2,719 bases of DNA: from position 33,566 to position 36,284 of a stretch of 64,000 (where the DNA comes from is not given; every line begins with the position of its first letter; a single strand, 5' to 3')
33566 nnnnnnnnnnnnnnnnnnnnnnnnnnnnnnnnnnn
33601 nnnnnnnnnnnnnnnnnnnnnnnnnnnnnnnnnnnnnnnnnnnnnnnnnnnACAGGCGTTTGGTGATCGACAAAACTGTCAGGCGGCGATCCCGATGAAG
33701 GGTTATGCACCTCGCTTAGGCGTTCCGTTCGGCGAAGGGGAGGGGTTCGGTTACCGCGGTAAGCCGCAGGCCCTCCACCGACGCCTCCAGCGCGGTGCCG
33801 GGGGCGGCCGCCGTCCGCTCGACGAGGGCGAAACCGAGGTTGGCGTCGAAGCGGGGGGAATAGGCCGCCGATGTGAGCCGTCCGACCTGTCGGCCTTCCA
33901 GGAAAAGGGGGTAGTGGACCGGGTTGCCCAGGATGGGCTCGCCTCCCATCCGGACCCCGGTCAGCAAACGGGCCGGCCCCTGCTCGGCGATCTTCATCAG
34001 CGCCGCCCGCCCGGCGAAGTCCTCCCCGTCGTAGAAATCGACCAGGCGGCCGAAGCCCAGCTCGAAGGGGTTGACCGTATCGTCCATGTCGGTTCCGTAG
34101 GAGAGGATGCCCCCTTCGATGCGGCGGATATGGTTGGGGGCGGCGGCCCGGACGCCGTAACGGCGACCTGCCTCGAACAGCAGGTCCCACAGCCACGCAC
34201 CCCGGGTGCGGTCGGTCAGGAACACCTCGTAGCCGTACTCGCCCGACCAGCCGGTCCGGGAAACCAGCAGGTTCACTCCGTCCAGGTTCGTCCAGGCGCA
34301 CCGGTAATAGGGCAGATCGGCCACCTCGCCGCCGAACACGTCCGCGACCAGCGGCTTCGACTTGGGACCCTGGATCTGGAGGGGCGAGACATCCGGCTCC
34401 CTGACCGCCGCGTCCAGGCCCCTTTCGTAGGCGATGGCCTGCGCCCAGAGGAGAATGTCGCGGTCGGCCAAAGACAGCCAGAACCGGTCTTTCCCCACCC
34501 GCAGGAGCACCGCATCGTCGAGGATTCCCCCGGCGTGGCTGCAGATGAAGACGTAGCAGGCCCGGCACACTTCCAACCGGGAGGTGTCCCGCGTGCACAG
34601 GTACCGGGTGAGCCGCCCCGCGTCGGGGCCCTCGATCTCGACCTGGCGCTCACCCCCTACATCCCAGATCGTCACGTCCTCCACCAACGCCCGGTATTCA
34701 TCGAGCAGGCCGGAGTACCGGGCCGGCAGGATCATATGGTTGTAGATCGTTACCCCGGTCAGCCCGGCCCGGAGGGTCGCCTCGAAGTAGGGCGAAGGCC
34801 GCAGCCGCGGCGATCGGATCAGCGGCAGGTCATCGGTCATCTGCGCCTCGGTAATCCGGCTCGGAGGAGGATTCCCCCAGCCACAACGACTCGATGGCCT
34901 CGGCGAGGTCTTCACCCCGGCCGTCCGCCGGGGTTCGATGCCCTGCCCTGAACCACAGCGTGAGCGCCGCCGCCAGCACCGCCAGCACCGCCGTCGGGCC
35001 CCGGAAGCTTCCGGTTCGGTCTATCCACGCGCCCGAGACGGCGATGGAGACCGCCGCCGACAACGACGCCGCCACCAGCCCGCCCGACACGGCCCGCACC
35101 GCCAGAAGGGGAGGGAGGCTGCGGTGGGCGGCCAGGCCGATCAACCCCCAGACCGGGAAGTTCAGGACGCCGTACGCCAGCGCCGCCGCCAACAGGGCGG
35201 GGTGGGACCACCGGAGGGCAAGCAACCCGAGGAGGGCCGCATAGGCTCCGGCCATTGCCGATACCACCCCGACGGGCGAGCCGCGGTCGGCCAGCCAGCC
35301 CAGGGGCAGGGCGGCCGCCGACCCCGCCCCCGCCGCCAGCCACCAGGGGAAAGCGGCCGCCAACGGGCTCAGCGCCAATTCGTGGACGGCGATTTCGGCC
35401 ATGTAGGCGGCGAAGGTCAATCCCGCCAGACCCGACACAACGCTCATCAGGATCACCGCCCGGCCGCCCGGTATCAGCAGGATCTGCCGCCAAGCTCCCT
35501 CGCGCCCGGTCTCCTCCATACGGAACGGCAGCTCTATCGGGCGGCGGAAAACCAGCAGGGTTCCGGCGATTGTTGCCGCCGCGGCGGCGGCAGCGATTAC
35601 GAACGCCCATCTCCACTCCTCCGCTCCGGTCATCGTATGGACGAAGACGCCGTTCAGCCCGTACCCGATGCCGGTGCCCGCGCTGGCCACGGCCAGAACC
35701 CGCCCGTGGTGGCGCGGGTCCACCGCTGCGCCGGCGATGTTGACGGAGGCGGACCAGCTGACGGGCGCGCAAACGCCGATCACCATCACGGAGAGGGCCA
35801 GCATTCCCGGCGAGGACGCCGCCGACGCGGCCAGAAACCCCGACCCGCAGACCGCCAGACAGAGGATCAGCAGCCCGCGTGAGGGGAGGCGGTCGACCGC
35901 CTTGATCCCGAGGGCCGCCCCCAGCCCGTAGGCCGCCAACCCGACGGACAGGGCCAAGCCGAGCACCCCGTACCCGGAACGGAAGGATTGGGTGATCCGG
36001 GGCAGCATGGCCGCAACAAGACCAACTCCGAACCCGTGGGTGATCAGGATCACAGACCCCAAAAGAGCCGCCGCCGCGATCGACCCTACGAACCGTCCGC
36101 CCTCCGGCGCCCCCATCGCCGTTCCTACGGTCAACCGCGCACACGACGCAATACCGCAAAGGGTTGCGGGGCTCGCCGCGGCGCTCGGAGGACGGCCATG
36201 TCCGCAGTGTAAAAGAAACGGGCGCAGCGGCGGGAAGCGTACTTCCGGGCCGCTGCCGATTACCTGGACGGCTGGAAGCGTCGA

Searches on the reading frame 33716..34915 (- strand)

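Call 19: search_protein_families(library=pfam, proteins=[window:33716-34915:-])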
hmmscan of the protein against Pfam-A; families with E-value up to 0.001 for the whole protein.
window:33716-34915:- (399 aa): 2 families
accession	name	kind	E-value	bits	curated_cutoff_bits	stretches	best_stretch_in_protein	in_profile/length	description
PF01571.26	GCV_T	-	7.5e-43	147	25.6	1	62-289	19-253/255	Aminomethyltransferase folate-binding domain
PF08669.17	GCV_T_C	-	6.9e-13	48.8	25.9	1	318-394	3-78/80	Glycine cleavage T-protein C-terminal barrel domain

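Call 36: search_protein_families(library=ncbifam, proteins=[window:33716-34915:-], max_evalue=1e-10)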
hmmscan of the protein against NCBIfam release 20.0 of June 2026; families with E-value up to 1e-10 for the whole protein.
window:33716-34915:- (399 aa): 8 families
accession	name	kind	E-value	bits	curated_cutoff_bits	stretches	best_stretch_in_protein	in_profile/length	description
NF009133.0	PRK12486.1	equivalog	2.8e-108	362.2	410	1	33-390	7-365/369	dimethylsulfoniopropionate demethylase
NF053776.1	TmaoDeMthMsil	equivalog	1.7e-57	195.5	1100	1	56-393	402-752/763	trimethylamine N-oxide demethylase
NF001567.0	PRK00389.1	subfamily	3.6e-52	177.5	300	1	62-397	26-355/359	glycine cleavage system aminomethyltransferase GcvT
TIGR00528.1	gcvT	equivalog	8.7e-41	140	235.85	1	44-381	7-346/362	glycine cleavage system aminomethyltransferase GcvT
NF010093.0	PRK13579.1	equivalog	1e-34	120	459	1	63-396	33-365/371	glycine cleavage system aminomethyltransferase GcvT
TIGR01372.1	soxA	subfamily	8.1e-27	93.4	1164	1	72-382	648-974/996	sarcosine oxidase subunit alpha family protein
NF047633.1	SyrngDmethDesA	equivalog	1.8e-16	59.7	800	1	47-257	15-234/453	syringate O-demethylase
NF047885.1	VanMgalDeMLigM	equivalog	1.7e-12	47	580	0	55-258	20-236/461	vanillate/3-O-methylgallate O-demethylase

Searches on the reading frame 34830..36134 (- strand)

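Call 19: search_protein_families(library=pfam, proteins=[window:34830-36134:-])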
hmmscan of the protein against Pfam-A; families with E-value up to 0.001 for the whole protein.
window:34830-36134:- (434 aa): 1 family
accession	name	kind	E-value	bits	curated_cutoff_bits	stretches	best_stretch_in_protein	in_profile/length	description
PF07690.21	MFS_1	-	1.6e-25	90.2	33.4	1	29-345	4-328/347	Major Facilitator Superfamily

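Call 36: search_protein_families(library=ncbifam, proteins=[window:34830-36134:-], max_evalue=1e-10)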
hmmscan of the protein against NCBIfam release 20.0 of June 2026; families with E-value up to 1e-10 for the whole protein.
window:34830-36134:- (434 aa): 0 families
